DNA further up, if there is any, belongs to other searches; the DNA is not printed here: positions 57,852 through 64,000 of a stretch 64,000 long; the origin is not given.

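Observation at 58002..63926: ~1970-aa membrane-anchored protein combining a long coiled coil, eight c-type heme sites, acidic linkers and a cupredoxin-like domain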

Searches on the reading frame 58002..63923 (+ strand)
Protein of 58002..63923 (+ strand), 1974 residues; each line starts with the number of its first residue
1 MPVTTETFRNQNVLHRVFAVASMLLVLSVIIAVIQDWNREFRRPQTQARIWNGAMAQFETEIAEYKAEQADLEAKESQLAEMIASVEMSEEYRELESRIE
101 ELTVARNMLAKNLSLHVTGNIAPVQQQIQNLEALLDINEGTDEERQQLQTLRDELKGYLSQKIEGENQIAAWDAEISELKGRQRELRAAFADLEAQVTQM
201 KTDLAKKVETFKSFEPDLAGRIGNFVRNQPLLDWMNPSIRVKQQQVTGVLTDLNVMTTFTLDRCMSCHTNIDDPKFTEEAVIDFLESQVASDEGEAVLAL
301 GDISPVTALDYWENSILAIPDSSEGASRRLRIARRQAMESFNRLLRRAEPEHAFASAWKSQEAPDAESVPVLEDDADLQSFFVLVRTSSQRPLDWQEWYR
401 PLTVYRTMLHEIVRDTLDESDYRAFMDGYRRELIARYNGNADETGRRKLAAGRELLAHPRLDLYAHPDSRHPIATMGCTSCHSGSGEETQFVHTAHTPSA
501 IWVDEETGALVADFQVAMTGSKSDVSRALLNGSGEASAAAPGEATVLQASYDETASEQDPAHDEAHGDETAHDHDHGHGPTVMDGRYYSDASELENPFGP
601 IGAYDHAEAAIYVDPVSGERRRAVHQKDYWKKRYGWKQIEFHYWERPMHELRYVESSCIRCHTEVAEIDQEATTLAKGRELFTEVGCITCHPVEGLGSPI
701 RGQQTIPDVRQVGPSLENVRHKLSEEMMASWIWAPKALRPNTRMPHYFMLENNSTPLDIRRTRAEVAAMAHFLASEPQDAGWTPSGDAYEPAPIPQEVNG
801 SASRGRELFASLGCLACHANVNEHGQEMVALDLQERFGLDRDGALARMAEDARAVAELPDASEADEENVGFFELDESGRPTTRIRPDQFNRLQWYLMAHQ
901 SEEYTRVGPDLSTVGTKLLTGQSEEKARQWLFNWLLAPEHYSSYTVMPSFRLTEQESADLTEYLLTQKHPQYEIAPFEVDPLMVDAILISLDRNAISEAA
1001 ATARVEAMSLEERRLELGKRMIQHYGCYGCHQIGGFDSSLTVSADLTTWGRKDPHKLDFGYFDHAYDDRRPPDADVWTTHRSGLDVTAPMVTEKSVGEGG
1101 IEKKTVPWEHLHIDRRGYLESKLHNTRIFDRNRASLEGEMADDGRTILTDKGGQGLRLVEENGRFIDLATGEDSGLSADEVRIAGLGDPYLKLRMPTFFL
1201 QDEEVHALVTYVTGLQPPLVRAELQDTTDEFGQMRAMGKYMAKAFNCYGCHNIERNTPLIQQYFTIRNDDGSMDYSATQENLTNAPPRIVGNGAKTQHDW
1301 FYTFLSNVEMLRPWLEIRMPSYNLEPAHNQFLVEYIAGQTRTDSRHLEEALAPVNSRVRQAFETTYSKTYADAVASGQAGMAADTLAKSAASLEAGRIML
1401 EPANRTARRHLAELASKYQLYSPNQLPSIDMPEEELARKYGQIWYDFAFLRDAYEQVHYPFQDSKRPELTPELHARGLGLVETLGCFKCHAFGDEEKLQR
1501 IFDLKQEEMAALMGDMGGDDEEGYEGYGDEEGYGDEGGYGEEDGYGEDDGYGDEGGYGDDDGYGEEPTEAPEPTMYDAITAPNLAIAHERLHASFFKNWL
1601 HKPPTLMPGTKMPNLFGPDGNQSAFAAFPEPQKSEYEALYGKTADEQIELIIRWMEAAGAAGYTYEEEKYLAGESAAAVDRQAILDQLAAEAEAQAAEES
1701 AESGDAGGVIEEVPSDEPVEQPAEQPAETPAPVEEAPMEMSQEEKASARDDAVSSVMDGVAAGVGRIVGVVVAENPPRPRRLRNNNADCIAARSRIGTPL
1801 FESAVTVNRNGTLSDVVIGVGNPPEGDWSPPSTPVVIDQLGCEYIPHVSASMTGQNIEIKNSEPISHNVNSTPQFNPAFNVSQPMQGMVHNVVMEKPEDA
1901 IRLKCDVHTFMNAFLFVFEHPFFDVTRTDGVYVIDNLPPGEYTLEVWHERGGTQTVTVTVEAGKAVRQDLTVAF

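Call 3: search_protein_families(library=pfam, proteins=[window:58002-63923:+], max_evalue=1)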
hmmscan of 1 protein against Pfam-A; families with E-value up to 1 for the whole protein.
window:58002-63923:+ (1974 aa): 17 families
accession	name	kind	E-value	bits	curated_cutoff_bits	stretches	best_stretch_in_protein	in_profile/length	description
PF00034.26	Cytochrom_C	-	4.5e-20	73.2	21.3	2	676-775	2-88/90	Cytochrome c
PF13442.11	Cytochrome_CBB3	-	9.2e-10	39.2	27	1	675-707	3-34/68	Cytochrome C oxidase, cbb3-type, subunit III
PF13620.12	CarboxypepD_reg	-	4.1e-08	33.9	32.3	1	1925-1972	33-81/82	Carboxypeptidase regulatory-like domain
PF02433.20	FixO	-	1e-06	28.9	29.6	2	710-771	100-159/219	Cytochrome C oxidase, mono-heme subunit/FixO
PF13435.11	Cytochrome_C554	-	1.2e-05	26.5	20.8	1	654-691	47-83/84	Cytochrome c554 and c-prime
PF22113.1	Mtrc-MtrF_II-IV_dom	-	1.2e-05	25.4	30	0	632-693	97-165/176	Outer membrane cytochrome MtrC/MtrF-like, domains II/IV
PF14522.11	Cytochrome_C7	-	3.9e-05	23.8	24.8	1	655-692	13-49/67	Cytochrome c7 and related cytochrome c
PF14537.11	Cytochrom_c3_2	-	0.00085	20.2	25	1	646-692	17-65/79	Cytochrome c3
PF09430.16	EMC7_beta-sandw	-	0.0025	18.4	26.6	1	1920-1967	19-66/122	ER membrane protein complex subunit 7, beta-sandwich domain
PF14686.12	fn3_3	-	0.0031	17.7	24.4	1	1928-1966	33-73/75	Polysaccharide lyase family 4, domain II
PF17228.7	SGP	-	0.053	14.8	26.7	1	1510-1572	20-78/93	Sulphur globule protein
PF23891.1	DUF7243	-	0.061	13.4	27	1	494-529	122-157/177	Family of unknown function (DUF7243)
PF11932.13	DUF3450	-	0.082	12.6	32.6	0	28-110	19-99/241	Protein of unknown function (DUF3450)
PF02413.22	Caudo_TAP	-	0.088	13.4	22.1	0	121-152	76-107/131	Caudovirales tail fibre assembly protein, lambda gpK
PF18600.6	Ezh2_MCSS_fung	-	0.091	12.9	27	1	809-848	10-48/53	Fungal MCSS domain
PF13715.12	CarbopepD_reg_2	-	0.13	12.8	32.2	1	1925-1966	29-70/88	CarboxypepD_reg-like domain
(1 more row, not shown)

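Call 4: search_protein_families(library=ncbifam, proteins=[window:58002-63923:+], max_evalue=1)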
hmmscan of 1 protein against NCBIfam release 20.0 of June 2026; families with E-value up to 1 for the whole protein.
window:58002-63923:+ (1974 aa): 24 families
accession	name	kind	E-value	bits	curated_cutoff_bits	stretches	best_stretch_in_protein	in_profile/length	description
TIGR00782.1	ccoP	equivalog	6.3e-08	32.3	179.95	2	668-703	196-230/285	cytochrome-c oxidase, cbb3-type subunit III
TIGR02168.1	SMC_prok_B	equivalog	1e-06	26.8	567.35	1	36-216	704-882/1181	chromosome segregation protein SMC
NF045487.1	ASRP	equivalog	3.4e-06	26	300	1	60-279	132-318/593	archaea-specific SMC-related protein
NF050122.1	bc1_QcrC_actin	exception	5e-06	26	200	1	661-822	27-155/253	cytochrome bc1 complex diheme cytochrome c subunit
TIGR04523.1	Mplasa_alph_rch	subfamily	5.1e-06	24.7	270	1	47-210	167-336/745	helix-rich protein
NF011055.0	PRK14487.1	subfamily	1.4e-05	24.7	218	2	710-771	106-165/212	cbb3-type cytochrome c oxidase subunit II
TIGR00781.1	ccoO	equivalog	1.9e-05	24.4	200.65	1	710-768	100-156/232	cytochrome-c oxidase, cbb3-type subunit II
TIGR04485.1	thiosulf_SoxX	equivalog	2e-05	25.2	61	2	687-773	5-75/78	sulfur oxidation c-type cytochrome SoxX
NF011054.0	PRK14486.1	equivalog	4.8e-05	23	447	0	710-769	101-158/294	putative bifunctional cbb3-type cytochrome c oxidase subunit II/cytochrome c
TIGR02169.1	SMC_prok_A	equivalog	6.3e-05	20.8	729.4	1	47-205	732-886/1165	chromosome segregation protein SMC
NF040971.1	cytc_ExtS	equivalog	0.00025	20.4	100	1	1011-1052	74-115/262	selenite/tellurite reduction operon c-type cytochrome lipoprotein ExtS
TIGR02603.1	CxxCH_TIGR02603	domain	0.00029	20.8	68.15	0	675-732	3-47/134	putative heme-binding domain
NF011053.0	PRK14485.1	subfamily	0.0015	16.8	1080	1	678-771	542-648/716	putative bifunctional cbb3-type cytochrome c oxidase subunit I/II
NF002572.0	PRK02224.1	equivalog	0.0058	14.9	1087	1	58-218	239-435/888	DNA double-strand break repair ATPase Rad50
NF041034.1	Rad50_Sulf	equivalog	0.0099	13.8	1000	1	64-217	444-595/872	DNA double-strand break repair ATPase Rad50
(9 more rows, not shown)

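Call 6: find_homologous_proteins(query=window:58002-63923:+, max_evalue=0.00001)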
Query window:58002-63923:+ (1974 aa): 20 proteins with E <= 0.00001 among 8000 candidates.
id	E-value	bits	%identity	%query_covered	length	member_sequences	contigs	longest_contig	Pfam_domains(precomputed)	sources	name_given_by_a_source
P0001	0.0e+0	2088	49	100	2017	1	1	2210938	PF02433.21,PF13620.13,PF13442.12,PF00034.27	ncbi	ncbi:MAG: hypothetical protein ACF8PN_14815 [Phycisphaerales bacterium]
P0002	0.0e+0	2063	49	100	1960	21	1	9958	PF13620.13,PF13442.12,PF00034.27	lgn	-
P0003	0.0e+0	2039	48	100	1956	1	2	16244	PF13620.13,PF13442.12,PF00034.27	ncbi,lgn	-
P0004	0.0e+0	2033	47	100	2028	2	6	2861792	PF13620.13,PF13442.12,PF00034.27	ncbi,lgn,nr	ncbi:MAG: c-type cytochrome [Planctomycetes bacterium]|nr:c-type cytochrome [Planctomycetota bacteri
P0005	0.0e+0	2022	48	100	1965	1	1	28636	PF02433.21,PF13620.13,PF13442.12,PF00034.27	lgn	-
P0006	0.0e+0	2010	47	100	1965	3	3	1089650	PF13620.13,PF13442.12,PF00034.27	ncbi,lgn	-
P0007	0.0e+0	2003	49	100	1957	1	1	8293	PF13620.13,PF13442.12,PF00034.27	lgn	-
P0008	0.0e+0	1989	46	100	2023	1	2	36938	PF13620.13,PF13442.12,PF00034.27,PF14522.12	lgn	-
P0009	0.0e+0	1980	48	100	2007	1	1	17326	PF13620.13,PF13442.12,PF00034.27,PF14522.12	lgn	-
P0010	0.0e+0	1973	47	100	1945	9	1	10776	PF13620.13,PF13442.12,PF00034.27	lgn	-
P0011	0.0e+0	1973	47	100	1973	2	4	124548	PF13620.13,PF13442.12,PF00034.27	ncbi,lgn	-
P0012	0.0e+0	1937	47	100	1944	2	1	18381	PF13620.13,PF13442.12,PF00034.27,PF14522.12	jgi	-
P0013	0.0e+0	1924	46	100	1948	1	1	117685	PF13620.13,PF13442.12,PF00034.27,PF22113.2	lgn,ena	-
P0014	0.0e+0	1914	46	100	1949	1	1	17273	PF14537.12,PF13620.13,PF13442.12,PF00034.27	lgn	-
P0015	0.0e+0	1699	46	79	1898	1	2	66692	PF13442.12,PF00034.27,PF14522.12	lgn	-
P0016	0.0e+0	1136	34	100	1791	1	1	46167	PF13620.13,PF13442.12,PF00034.27,PF14522.12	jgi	-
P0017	4.3e-209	716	29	69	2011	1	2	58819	PF13435.12,PF14686.13,PF02433.21,PF13620.13,PF13442.12,PF00034.27,PF14522.12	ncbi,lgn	-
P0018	9.5e-188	645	28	76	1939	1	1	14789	PF13715.13,PF14686.13,PF02433.21,PF13620.13,PF13442.12,PF00034.27,PF14522.12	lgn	-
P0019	1.3e-135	472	29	45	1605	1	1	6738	PF00034.27,PF14522.12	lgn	-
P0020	6.8e-63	231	28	23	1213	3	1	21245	PF02433.21,PF13442.12,PF00034.27,PF14522.12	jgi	jgi:mono/diheme cytochrome c family protein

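Call 7: search_solved_structures(query=window:58002-63923:+, max_evalue=0.01)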
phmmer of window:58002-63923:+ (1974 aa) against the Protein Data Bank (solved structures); distinct sequences matched with E-value up to 0.01: 0.

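Call 8: find_encoding_contigs(protein=P0001, flank=10000, max_places=2)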
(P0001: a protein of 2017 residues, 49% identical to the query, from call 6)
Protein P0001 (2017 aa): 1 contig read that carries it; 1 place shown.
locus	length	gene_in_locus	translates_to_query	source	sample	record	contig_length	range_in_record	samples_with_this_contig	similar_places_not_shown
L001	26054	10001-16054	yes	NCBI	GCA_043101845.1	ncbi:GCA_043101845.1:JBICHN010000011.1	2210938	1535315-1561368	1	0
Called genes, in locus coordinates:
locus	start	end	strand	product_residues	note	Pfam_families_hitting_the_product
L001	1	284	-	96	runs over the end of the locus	-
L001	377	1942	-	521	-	PF01590:GAF, PF13185:GAF_2, PF13492:GAF_3 (weak), PF07228:SpoIIE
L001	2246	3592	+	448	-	PF03721:UDPG_MGDP_dh_N, PF00984:UDPG_MGDP_dh, PF03720:UDPG_MGDP_dh_C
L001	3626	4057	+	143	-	-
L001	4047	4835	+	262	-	PF01555:N6_N4_Mtase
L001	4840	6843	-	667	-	PF03372:Exo_endo_phos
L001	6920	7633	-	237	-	-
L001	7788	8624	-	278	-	PF00149:Metallophos, PF12850:Metallophos_2 (weak)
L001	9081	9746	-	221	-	PF14512:TM1586_NiRdase (faint), PF00881:Nitroreductase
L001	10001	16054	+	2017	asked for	PF00034:Cytochrom_C (faint), PF13442:Cytochrome_CBB3 (faint), PF02433:FixO (faint), PF13620:CarboxypepD_reg (weak)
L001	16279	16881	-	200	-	PF04542:Sigma70_r2, PF04545:Sigma70_r4, PF08281:Sigma70_r4_2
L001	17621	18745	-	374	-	PF00437:T2SSE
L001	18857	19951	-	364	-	PF04055:Radical_SAM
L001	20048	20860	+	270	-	PF01875:Memo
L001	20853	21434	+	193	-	PF01871:AMMECR1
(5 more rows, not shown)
